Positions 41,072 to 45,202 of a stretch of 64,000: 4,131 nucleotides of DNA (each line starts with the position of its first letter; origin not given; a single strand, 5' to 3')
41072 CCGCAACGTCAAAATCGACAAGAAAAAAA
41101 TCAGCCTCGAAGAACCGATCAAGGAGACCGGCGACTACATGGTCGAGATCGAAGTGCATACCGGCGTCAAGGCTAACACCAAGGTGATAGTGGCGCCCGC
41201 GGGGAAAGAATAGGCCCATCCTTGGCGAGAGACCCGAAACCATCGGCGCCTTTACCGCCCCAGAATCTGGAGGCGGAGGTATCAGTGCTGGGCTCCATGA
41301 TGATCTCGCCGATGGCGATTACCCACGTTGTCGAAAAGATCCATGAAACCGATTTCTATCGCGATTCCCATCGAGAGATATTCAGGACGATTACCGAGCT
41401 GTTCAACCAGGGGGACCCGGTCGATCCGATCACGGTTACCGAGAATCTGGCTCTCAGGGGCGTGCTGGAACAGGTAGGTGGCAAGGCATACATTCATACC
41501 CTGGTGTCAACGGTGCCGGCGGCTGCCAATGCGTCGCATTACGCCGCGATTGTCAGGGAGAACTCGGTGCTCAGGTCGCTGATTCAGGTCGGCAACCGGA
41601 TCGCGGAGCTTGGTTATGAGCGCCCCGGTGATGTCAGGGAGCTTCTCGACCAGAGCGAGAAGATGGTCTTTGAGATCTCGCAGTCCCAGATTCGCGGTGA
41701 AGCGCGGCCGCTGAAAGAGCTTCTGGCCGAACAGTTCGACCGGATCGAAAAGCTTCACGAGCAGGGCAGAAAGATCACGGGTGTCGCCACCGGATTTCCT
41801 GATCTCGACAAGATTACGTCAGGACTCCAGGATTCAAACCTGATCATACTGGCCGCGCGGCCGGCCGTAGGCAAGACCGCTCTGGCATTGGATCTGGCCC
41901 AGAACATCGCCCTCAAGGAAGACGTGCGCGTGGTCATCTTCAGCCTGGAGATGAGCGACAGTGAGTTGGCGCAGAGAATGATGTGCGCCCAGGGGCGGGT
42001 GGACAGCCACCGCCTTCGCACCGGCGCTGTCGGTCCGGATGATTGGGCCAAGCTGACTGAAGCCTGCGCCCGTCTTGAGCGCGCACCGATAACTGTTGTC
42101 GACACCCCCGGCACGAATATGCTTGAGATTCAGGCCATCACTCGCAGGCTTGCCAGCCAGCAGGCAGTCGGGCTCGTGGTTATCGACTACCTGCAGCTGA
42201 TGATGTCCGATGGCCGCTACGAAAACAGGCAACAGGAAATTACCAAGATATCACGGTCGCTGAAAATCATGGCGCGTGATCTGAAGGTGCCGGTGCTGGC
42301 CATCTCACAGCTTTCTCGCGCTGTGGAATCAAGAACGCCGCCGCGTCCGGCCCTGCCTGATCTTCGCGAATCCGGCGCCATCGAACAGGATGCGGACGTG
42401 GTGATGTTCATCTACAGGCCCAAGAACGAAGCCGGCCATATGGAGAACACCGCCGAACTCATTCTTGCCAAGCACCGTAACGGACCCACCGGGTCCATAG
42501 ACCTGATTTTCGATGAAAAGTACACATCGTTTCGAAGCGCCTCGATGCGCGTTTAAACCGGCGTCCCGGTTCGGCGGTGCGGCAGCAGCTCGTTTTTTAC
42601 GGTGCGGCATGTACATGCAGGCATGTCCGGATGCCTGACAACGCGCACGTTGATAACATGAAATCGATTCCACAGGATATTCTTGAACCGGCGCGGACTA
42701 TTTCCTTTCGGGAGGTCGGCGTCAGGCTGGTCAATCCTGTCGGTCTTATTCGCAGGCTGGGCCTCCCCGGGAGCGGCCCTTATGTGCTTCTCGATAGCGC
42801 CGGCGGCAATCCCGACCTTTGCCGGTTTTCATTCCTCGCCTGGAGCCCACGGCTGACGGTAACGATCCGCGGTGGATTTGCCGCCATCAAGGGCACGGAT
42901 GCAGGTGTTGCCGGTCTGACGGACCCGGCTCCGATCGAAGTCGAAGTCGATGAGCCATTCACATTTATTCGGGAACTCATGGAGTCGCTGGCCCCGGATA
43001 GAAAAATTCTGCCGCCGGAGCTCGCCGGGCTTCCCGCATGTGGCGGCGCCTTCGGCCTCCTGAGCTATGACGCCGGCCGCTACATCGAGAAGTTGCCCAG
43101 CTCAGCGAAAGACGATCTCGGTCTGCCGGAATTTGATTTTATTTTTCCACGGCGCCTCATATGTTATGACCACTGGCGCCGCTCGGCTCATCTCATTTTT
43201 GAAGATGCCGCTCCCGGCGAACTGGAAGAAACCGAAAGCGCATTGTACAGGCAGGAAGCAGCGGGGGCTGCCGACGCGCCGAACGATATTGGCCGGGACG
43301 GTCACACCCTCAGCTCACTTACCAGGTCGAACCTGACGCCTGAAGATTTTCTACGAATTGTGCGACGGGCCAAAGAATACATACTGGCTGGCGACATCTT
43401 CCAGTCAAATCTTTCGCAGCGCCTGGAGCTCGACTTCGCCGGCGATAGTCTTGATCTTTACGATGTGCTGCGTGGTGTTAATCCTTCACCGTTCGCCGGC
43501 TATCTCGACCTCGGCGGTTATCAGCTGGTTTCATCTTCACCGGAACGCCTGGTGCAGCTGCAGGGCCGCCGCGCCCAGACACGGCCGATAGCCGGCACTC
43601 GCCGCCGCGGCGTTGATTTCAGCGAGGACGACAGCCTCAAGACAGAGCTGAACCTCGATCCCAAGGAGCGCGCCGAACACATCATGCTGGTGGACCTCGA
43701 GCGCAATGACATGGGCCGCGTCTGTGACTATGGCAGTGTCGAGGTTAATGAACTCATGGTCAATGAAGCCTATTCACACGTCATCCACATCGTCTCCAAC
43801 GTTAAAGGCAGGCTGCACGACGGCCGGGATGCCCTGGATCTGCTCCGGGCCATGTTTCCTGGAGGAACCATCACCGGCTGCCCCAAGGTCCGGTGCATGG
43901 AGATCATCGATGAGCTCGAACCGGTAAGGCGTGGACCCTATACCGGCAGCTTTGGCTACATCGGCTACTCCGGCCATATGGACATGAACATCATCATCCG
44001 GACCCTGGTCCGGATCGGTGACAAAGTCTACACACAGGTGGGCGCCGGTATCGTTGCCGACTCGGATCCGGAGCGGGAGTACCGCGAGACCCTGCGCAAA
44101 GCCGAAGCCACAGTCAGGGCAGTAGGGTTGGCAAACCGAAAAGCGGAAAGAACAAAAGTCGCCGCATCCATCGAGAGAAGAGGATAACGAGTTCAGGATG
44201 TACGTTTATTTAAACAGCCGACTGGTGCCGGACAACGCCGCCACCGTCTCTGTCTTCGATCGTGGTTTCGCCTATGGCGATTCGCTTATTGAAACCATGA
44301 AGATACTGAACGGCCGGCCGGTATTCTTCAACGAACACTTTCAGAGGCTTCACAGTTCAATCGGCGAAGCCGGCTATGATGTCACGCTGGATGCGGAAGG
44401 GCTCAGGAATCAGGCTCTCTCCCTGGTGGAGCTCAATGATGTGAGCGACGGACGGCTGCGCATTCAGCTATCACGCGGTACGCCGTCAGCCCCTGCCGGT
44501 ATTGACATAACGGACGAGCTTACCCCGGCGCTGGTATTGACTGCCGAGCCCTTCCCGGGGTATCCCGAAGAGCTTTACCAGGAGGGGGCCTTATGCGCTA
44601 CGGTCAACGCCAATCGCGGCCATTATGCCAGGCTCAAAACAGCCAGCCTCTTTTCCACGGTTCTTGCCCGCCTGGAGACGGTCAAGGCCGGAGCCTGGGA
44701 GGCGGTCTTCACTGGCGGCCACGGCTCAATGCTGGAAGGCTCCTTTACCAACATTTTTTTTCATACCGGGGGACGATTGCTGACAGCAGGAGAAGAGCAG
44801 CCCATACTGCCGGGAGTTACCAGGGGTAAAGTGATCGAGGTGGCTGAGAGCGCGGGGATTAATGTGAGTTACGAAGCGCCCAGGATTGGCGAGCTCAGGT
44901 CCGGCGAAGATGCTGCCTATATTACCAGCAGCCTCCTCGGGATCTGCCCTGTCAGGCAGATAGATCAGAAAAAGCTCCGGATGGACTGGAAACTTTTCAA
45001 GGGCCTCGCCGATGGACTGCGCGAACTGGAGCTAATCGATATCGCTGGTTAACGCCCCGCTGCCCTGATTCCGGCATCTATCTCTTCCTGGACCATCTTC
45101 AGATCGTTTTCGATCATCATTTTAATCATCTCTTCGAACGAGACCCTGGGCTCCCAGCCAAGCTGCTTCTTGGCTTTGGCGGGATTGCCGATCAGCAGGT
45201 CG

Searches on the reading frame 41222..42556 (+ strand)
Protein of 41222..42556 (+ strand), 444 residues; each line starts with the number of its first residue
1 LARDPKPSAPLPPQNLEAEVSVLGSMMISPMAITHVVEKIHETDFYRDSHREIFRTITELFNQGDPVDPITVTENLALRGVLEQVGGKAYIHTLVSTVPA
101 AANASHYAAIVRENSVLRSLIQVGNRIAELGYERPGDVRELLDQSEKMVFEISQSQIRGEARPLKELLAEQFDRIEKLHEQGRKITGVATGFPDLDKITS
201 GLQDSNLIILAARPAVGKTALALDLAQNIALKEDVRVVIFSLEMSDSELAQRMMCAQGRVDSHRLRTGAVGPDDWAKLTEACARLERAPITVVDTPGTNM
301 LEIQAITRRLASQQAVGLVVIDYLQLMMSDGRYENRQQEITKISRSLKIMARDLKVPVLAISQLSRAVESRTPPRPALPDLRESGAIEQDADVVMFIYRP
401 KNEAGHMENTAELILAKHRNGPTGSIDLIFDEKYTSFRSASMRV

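Call 69: search_protein_families(library=pfam, proteins=[window:41222-42556:+], max_evalue=0.00001)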
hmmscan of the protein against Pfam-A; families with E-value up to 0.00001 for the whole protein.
window:41222-42556:+ (444 aa): 3 families
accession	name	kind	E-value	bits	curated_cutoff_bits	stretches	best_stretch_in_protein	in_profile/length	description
PF03796.21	DnaB_C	-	1.2e-100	336.5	27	1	187-438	1-254/255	DnaB-like helicase C terminal domain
PF00772.26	DnaB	-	3.1e-33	114.3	23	1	12-113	2-103/103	DnaB-like helicase N terminal domain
PF13481.12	AAA_25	-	3.5e-14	53.3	27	1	189-364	16-190/195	AAA domain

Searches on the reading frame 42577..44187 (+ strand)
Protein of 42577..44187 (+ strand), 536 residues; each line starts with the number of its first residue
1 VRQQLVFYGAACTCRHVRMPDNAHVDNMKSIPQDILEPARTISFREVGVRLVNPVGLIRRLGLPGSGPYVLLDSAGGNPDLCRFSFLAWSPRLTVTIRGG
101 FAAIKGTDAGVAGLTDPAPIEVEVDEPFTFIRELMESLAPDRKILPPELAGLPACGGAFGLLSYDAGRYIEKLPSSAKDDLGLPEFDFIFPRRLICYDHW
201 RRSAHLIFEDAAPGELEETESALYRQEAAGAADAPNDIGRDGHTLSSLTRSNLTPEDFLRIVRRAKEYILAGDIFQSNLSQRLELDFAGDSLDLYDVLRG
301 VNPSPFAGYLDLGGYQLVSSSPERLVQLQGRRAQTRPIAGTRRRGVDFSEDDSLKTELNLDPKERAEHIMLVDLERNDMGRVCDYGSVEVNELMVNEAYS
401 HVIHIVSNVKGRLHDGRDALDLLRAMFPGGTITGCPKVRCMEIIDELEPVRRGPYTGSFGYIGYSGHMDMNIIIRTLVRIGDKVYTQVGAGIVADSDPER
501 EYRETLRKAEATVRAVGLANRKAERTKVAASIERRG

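Call 69: search_protein_families(library=pfam, proteins=[window:42577-44187:+], max_evalue=0.00001)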
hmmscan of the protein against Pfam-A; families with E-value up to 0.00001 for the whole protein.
window:42577-44187:+ (536 aa): 2 families
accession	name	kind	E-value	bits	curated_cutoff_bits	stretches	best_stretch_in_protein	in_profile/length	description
PF00425.24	Chorismate_bind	-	2.5e-88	296.4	27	1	256-508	3-257/257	chorismate binding enzyme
PF04715.19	Anth_synt_I_N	-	1.8e-24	87.1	23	1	52-204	3-138/140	Anthranilate synthase component I, N terminal region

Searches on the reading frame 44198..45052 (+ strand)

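Call 69: search_protein_families(library=pfam, proteins=[window:44198-45052:+], max_evalue=0.00001)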
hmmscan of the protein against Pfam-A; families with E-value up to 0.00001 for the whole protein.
window:44198-45052:+ (284 aa): 1 family
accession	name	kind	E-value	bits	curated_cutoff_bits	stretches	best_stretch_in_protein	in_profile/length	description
PF01063.24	Aminotran_4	-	1.6e-41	143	28.5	1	30-255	2-223/223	Amino-transferase class IV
